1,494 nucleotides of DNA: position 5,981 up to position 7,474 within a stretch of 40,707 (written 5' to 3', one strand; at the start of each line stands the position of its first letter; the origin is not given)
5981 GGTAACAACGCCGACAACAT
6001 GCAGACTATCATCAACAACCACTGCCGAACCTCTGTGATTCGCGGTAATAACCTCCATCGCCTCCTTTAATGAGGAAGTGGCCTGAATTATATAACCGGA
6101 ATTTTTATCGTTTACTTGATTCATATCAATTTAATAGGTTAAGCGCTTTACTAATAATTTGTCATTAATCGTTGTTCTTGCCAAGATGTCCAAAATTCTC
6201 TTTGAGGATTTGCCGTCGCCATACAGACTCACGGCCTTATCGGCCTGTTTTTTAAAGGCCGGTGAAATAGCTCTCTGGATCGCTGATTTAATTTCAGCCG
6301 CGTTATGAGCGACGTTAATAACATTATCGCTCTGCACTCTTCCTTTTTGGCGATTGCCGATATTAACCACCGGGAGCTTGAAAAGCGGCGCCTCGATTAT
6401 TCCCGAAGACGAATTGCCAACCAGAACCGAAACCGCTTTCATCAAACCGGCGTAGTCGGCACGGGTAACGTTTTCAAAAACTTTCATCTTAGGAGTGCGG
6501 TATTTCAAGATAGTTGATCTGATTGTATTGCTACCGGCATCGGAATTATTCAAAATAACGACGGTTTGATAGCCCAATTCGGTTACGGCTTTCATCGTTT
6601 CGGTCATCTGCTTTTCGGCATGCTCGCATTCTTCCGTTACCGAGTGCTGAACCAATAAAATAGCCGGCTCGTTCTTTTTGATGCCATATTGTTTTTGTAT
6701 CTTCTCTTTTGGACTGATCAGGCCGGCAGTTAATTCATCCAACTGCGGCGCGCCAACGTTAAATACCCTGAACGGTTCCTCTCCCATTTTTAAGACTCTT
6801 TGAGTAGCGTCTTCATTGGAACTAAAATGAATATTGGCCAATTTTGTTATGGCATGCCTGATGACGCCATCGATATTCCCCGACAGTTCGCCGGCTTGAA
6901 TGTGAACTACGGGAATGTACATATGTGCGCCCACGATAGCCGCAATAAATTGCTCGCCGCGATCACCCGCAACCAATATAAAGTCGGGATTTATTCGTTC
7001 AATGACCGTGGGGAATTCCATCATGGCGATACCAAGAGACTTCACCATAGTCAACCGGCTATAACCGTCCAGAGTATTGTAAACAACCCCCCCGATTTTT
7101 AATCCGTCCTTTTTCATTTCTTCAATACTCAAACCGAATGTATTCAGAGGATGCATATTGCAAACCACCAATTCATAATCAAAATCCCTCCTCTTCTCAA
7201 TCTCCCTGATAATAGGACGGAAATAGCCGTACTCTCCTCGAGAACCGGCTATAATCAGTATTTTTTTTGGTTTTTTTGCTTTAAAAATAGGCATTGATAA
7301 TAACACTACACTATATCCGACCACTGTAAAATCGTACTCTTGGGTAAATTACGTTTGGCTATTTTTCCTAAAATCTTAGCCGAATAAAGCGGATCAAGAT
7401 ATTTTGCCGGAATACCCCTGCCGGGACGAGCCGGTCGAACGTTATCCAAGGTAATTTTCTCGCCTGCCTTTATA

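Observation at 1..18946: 14-gene co-directional glycan operon with a complete CMP-nonulosonic (sialic-acid-type) branch plus heavy tailoring, in a CPR-like genome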

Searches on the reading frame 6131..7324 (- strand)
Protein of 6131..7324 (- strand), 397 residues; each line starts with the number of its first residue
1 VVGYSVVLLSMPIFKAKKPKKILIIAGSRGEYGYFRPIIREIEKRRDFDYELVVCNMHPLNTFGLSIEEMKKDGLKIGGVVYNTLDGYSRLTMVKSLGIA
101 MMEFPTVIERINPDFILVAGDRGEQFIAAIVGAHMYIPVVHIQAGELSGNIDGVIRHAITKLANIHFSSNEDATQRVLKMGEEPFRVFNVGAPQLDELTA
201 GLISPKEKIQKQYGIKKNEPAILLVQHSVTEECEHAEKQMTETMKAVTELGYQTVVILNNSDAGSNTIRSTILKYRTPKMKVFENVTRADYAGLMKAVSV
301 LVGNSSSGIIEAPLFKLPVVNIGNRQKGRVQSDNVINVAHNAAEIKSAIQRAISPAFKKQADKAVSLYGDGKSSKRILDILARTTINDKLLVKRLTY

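Call 3: search_protein_families(library=pfam, proteins=[window:6131-7324:-], max_evalue=0.01)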
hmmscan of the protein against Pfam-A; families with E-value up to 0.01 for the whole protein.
window:6131-7324:- (397 aa): 1 family
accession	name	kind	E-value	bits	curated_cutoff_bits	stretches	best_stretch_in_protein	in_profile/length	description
PF02350.25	Epimerase_2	-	6e-75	252.7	30.6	1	40-381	1-346/347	UDP-N-acetylglucosamine 2-epimerase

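Call 5: search_protein_families(library=ncbifam, proteins=[window:6131-7324:-], max_evalue=0.001)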
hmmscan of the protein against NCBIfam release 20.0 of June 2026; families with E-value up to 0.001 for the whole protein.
window:6131-7324:- (397 aa): 3 families
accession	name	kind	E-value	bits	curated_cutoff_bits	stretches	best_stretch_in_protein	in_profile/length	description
TIGR03568.1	NeuC_NnaA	equivalog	4.6e-122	407.4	235.9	1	20-381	1-365/365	UDP-N-acetylglucosamine 2-epimerase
TIGR00236.1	wecB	equivalog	4.1e-26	92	210.15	1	21-383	2-364/366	non-hydrolyzing UDP-N-acetylglucosamine 2-epimerase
TIGR02247.1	HAD-1A3-hyp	subfamily_domain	0.0008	19.2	125.4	0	196-296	56-152/211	epoxide hydrolase N-terminal domain-like phosphatase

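Call 79: search_solved_structures(query=window:6131-7294:-, max_evalue=1e-10)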
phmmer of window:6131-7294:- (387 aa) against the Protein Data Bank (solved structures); distinct sequences matched with E-value up to 1e-10: 6.
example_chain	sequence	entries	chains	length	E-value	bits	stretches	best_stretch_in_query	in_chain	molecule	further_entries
5zlr_A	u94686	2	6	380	9.9e-59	202.3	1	10-377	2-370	GDP/UDP-N,N'-diacetylbacillosamine 2-epimerase (Hydrolyzing)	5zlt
5xvs_A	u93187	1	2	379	1e-58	202.3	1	10-377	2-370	GDP/UDP-N,N'-diacetylbacillosamine 2-epimerase (Hydrolyzing)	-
4zht_A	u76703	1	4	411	2.4e-51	178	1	11-380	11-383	Bifunctional UDP-N-acetylglucosamine 2-epimerase/N-acetylmannosamine kinase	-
4neq_A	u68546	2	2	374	9.7e-14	54.3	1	11-372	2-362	UDP-N-acetylglucosamine 2-epimerase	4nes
5enz_A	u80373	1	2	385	3.1e-11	46.1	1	10-369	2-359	UDP-GlcNAc 2-epimerase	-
8sxy_A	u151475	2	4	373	9.7e-11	44.5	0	94-376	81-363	UDP-2,3-diacetamido-2,3-dideoxy-glucuronic acid-2-epimerase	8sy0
